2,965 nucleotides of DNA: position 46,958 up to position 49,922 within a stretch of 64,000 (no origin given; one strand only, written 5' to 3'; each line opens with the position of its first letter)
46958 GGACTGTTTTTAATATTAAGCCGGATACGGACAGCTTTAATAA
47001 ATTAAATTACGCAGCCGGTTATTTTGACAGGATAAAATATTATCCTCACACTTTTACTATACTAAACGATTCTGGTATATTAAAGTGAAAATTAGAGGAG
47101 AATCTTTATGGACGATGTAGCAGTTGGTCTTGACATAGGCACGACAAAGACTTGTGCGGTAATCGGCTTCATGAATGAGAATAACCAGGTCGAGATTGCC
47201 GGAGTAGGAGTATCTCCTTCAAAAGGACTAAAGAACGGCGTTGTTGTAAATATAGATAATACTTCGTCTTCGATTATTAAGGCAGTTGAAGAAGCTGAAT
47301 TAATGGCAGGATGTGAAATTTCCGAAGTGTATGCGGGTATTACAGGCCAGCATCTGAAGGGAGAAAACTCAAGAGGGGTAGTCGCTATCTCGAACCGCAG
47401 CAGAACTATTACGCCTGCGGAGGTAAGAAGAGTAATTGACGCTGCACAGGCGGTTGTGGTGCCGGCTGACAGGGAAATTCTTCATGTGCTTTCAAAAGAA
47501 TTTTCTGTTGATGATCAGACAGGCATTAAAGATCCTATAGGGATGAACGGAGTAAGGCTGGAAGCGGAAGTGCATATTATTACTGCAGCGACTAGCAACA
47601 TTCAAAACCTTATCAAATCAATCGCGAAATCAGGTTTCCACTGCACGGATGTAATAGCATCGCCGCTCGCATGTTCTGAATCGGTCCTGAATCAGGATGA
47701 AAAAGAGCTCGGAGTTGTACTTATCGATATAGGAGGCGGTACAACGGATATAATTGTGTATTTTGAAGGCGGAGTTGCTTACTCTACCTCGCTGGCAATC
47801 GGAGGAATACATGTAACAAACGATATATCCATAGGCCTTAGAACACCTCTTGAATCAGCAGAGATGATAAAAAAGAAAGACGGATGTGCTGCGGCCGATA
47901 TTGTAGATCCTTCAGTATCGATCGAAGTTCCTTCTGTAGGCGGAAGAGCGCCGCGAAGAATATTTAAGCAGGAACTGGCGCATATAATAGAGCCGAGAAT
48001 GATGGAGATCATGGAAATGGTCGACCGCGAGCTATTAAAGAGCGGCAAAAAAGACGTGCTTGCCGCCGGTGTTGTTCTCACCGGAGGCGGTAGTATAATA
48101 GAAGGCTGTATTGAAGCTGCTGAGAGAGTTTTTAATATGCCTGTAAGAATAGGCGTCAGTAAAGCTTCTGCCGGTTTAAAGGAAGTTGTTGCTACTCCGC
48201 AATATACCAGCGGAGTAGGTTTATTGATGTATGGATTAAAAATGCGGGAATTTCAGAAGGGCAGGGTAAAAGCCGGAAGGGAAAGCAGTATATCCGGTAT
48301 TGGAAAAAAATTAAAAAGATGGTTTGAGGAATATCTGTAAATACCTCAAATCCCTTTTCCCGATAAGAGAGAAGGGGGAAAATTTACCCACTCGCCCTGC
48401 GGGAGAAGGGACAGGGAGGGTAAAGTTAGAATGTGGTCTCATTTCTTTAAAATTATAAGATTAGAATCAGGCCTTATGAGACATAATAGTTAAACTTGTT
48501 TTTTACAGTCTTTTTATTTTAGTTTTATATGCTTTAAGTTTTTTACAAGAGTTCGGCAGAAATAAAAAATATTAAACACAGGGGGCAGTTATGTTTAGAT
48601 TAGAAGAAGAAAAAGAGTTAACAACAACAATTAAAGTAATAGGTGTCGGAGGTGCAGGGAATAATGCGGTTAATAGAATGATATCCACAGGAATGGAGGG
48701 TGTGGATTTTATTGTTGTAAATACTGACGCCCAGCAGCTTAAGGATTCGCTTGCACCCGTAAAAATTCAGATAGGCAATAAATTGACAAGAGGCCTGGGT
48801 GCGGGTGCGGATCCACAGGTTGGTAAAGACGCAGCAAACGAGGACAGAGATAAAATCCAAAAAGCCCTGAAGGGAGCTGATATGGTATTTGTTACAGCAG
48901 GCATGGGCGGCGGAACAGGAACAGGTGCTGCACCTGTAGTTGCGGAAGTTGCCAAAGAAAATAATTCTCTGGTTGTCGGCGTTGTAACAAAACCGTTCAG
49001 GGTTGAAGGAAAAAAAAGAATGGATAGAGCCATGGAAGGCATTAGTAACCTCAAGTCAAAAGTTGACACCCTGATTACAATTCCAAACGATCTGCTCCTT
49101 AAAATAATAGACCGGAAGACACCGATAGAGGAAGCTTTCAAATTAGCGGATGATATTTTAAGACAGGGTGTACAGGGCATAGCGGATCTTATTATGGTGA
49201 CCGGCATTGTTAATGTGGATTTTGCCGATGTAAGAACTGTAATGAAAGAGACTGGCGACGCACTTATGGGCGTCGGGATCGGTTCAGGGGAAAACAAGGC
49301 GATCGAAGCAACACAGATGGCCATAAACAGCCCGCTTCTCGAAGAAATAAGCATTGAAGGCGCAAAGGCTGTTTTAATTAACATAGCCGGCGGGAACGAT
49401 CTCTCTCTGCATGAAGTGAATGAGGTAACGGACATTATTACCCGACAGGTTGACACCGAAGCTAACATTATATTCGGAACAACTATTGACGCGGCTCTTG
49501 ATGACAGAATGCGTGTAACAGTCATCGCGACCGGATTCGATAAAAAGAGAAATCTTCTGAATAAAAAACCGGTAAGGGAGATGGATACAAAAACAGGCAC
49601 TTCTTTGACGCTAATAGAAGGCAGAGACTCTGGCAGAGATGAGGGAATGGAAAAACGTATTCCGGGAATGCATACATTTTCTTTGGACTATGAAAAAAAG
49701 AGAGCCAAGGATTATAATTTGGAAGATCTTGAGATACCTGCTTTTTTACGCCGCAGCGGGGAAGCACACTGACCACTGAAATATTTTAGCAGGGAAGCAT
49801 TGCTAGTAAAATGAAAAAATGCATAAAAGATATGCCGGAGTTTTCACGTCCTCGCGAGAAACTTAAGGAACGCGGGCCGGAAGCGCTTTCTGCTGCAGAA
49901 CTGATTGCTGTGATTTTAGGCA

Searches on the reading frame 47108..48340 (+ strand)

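Call 88: search_protein_families(library=pfam, proteins=[window:47108-48340:+], max_evalue=0.00001)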
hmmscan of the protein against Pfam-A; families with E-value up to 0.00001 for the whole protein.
window:47108-48340:+ (410 aa): 5 families
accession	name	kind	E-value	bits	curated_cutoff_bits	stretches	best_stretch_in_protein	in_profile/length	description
PF14450.12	FtsA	-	6.1e-46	156.3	31.8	2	204-371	1-127/127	Cell division protein FtsA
PF02491.25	SHS2_FTSA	-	9.2e-32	109.7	25.4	1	80-159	1-79/79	SHS2 domain inserted in FTSA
PF06723.19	MreB_Mbl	-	3.6e-13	49.5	27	1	198-351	142-306/327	MreB/Mbl protein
PF11104.14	PilM_2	-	4.6e-07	29.5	27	0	160-258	133-237/340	Type IV pilus assembly protein PilM;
PF06277.17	EutA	-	7.9e-07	28.7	27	1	172-240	116-182/475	Ethanolamine utilisation protein EutA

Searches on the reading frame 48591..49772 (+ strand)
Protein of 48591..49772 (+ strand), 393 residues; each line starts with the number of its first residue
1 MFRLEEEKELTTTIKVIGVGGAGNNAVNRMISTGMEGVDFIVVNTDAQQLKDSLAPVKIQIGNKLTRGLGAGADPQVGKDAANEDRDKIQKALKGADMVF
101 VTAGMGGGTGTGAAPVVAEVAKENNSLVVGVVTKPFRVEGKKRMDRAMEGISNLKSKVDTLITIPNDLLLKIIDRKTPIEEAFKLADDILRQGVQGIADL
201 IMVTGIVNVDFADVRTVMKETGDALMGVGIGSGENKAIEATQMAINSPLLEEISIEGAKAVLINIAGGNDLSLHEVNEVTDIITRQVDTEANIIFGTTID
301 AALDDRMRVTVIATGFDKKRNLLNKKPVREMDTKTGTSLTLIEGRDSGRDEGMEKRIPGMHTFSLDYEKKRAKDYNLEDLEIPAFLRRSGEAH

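Call 88: search_protein_families(library=pfam, proteins=[window:48591-49772:+], max_evalue=0.00001)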
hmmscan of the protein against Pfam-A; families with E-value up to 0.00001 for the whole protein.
window:48591-49772:+ (393 aa): 2 families
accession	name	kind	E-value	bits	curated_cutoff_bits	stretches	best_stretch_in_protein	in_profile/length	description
PF00091.31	Tubulin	-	1e-52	179.6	33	1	14-174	2-190/190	Tubulin/FtsZ family, GTPase domain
PF12327.13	FtsZ_C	-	5.5e-35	120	27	1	222-317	1-95/95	FtsZ family, C-terminal domain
